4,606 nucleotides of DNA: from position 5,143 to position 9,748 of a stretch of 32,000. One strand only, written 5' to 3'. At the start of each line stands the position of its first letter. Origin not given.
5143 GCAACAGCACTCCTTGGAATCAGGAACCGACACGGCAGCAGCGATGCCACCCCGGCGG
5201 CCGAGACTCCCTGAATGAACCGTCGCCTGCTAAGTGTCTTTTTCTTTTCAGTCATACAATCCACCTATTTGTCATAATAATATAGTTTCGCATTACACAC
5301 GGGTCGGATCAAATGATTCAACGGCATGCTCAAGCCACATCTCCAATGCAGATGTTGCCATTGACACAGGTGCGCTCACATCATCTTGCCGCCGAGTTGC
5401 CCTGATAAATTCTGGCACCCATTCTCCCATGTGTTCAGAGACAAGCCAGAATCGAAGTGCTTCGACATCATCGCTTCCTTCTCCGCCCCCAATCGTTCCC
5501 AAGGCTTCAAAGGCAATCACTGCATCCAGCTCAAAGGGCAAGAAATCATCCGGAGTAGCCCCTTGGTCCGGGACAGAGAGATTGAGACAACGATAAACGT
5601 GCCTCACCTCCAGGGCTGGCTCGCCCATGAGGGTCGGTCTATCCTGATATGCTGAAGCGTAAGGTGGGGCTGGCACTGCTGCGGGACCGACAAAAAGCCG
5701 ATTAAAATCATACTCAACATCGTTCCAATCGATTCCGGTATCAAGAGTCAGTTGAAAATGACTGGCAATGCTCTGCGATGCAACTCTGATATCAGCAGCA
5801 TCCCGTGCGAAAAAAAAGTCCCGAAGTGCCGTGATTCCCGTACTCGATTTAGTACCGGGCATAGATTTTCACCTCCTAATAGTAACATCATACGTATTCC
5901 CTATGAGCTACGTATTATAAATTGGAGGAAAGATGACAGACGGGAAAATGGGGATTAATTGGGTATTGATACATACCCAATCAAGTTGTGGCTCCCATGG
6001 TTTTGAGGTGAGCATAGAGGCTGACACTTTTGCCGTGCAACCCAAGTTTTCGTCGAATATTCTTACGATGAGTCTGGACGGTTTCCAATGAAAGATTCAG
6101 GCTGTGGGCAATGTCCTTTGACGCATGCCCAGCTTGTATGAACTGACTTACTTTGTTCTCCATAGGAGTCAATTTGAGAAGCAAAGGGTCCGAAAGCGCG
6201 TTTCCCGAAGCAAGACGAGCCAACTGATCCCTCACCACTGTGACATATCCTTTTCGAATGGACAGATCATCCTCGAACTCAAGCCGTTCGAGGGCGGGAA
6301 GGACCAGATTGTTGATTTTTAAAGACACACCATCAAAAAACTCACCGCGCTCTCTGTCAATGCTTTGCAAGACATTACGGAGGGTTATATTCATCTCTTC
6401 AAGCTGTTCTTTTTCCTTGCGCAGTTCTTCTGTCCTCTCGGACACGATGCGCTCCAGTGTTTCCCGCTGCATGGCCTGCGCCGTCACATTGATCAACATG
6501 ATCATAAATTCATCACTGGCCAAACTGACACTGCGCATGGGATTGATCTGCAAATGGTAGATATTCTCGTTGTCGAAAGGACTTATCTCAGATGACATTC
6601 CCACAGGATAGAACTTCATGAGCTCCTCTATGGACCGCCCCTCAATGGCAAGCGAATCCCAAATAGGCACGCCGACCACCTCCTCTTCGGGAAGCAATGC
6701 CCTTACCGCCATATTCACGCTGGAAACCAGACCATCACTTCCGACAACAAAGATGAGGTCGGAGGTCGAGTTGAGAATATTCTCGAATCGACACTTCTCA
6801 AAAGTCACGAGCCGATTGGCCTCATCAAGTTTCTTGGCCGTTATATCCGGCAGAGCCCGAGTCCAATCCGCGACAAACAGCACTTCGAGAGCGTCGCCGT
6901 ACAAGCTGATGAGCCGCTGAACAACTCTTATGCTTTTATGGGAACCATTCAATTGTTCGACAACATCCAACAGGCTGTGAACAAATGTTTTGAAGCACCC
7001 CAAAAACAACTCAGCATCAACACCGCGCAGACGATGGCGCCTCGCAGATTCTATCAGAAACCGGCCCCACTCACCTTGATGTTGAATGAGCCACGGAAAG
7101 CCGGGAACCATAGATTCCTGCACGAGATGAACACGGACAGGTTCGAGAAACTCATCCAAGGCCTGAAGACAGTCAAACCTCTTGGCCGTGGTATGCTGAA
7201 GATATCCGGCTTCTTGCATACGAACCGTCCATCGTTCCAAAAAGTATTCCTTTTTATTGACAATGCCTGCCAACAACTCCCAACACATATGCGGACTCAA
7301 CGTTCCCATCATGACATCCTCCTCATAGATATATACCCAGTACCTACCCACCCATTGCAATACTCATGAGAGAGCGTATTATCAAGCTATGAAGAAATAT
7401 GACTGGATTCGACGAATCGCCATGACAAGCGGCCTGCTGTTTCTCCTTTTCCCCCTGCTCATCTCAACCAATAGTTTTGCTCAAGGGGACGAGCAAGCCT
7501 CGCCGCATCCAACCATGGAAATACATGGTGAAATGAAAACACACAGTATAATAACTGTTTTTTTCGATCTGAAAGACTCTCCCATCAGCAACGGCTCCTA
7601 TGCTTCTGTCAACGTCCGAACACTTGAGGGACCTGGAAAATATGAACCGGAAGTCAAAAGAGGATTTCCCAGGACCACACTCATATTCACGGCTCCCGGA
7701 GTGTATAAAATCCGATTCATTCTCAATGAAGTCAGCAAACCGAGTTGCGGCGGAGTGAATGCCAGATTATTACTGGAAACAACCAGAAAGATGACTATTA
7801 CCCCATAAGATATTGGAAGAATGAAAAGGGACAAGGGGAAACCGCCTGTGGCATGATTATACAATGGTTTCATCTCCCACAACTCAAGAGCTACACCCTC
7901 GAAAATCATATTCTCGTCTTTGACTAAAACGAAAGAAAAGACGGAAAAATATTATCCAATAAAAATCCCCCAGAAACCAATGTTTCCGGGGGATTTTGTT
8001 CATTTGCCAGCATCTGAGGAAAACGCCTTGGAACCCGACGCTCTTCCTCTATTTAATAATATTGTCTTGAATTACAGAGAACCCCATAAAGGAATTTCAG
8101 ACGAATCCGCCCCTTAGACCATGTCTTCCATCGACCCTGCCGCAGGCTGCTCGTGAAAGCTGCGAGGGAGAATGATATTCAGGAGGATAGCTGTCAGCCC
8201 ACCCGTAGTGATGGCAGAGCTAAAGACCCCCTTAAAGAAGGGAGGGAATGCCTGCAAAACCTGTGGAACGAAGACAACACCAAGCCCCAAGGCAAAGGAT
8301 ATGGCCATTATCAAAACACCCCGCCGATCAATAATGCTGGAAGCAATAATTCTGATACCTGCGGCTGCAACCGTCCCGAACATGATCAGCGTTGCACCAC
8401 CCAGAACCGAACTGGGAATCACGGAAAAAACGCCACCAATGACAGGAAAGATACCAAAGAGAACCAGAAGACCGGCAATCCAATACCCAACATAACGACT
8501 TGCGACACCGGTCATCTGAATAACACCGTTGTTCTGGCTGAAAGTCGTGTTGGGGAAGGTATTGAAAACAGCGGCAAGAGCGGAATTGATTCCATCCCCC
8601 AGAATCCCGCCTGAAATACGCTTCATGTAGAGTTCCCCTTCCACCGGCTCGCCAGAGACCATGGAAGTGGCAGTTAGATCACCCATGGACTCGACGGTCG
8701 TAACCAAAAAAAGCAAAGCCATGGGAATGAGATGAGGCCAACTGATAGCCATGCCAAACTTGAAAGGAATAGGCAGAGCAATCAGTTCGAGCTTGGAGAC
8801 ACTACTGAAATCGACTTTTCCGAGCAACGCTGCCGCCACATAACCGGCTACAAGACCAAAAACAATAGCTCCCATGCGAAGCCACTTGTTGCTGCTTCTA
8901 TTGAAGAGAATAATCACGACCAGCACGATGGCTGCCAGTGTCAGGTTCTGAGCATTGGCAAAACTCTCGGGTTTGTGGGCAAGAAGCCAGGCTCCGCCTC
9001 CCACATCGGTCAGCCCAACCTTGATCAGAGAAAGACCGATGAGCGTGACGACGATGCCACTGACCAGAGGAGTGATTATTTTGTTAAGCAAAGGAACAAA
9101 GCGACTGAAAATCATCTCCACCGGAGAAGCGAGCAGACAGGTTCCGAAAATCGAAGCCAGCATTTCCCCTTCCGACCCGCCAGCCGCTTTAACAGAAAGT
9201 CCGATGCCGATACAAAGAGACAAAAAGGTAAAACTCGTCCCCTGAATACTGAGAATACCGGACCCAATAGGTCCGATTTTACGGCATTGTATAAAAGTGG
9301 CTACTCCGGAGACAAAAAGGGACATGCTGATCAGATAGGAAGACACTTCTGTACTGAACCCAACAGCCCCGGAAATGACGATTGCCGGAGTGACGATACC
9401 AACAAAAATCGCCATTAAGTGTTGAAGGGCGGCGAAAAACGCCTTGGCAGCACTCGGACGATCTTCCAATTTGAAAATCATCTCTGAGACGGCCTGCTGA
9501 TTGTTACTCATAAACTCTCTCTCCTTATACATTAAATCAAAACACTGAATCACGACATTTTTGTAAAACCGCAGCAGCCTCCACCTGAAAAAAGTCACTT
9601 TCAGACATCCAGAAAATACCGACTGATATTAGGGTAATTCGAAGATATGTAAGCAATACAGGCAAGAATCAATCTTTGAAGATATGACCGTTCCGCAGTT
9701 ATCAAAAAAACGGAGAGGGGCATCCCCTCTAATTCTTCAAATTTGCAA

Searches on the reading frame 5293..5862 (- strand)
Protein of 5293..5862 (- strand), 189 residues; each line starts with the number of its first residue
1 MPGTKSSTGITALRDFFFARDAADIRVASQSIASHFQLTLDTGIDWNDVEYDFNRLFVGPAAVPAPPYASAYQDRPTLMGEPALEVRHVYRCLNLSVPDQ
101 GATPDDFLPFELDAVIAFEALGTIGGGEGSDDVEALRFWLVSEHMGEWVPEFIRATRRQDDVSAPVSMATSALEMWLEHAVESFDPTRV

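Call 5: search_protein_families(library=ncbifam, proteins=[window:5293-5862:-], max_evalue=0.00001)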
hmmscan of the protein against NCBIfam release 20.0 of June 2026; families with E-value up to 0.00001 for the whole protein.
window:5293-5862:- (189 aa): 2 families
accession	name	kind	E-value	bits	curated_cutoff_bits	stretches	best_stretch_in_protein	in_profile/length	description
NF008632.0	PRK11621.1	equivalog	8.1e-09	35.4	162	1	40-108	64-128/203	Tat proofreading chaperone DmsD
NF003442.0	PRK04976.1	equivalog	4.8e-08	33.2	132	1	52-162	80-187/211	molecular chaperone TorD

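Call 6: search_protein_families(library=pfam, proteins=[window:5293-5862:-])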
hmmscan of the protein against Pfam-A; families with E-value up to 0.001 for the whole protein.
window:5293-5862:- (189 aa): 1 family
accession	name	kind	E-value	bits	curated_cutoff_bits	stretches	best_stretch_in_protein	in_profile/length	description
PF02613.20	Nitrate_red_del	-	6e-20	72.1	22.2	1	26-153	9-135/136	Nitrate reductase delta subunit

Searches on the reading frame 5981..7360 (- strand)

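Call 5: search_protein_families(library=ncbifam, proteins=[window:5981-7360:-], max_evalue=0.00001)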
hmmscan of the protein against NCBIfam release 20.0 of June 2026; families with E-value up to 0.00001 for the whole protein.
window:5981-7360:- (459 aa): 2 families
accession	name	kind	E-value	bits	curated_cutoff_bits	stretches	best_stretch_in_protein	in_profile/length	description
NF052445.1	RespRegMctR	equivalog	2.1e-10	40.3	300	1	395-442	143-190/205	two-component system response regulator MctR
NF011896.0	PRK15369.1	equivalog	6.8e-09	35.6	242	1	395-448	148-200/211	two component system response regulator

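Call 6: search_protein_families(library=pfam, proteins=[window:5981-7360:-])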
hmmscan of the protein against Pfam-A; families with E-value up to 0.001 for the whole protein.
window:5981-7360:- (459 aa): 1 family
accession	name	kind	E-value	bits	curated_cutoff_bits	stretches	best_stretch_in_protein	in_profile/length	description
PF00196.25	GerE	-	9.7e-12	44.8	23.5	1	397-445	3-51/57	Bacterial regulatory proteins, luxR family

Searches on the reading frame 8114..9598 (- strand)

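Call 5: search_protein_families(library=ncbifam, proteins=[window:8114-9598:-], max_evalue=0.00001)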
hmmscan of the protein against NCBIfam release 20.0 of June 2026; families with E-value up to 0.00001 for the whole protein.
window:8114-9598:- (494 aa): 6 families
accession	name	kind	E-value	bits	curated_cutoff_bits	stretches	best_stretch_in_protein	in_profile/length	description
TIGR03173.1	pbuX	subfamily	2e-129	432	414.15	1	57-478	2-407/407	xanthine permease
TIGR00801.1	ncs2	superfamily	1.6e-117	393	291.8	1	47-476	1-415/415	NCS2 family nucleobase:cation symporter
NF007995.0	PRK10720.1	equivalog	2.8e-27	95.6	477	1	41-438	5-376/429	uracil permease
TIGR03616.1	RutG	equivalog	1.3e-18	66.9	758.65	1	33-479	12-427/429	pyrimidine utilization transport protein G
NF037981.1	NCS2_1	subfamily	1.7e-18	66.7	40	1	52-473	2-417/419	purine/pyrimidine permease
NF008502.0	PRK11412.1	equivalog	3.1e-12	46.3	370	1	52-477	9-427/433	uracil/xanthine transporter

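Call 6: search_protein_families(library=pfam, proteins=[window:8114-9598:-])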
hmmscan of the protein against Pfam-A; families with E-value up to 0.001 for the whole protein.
window:8114-9598:- (494 aa): 1 family
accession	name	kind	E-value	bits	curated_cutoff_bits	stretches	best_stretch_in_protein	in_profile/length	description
PF00860.26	Xan_ur_permease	-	6.4e-92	308.7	27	1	52-446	2-388/389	Permease family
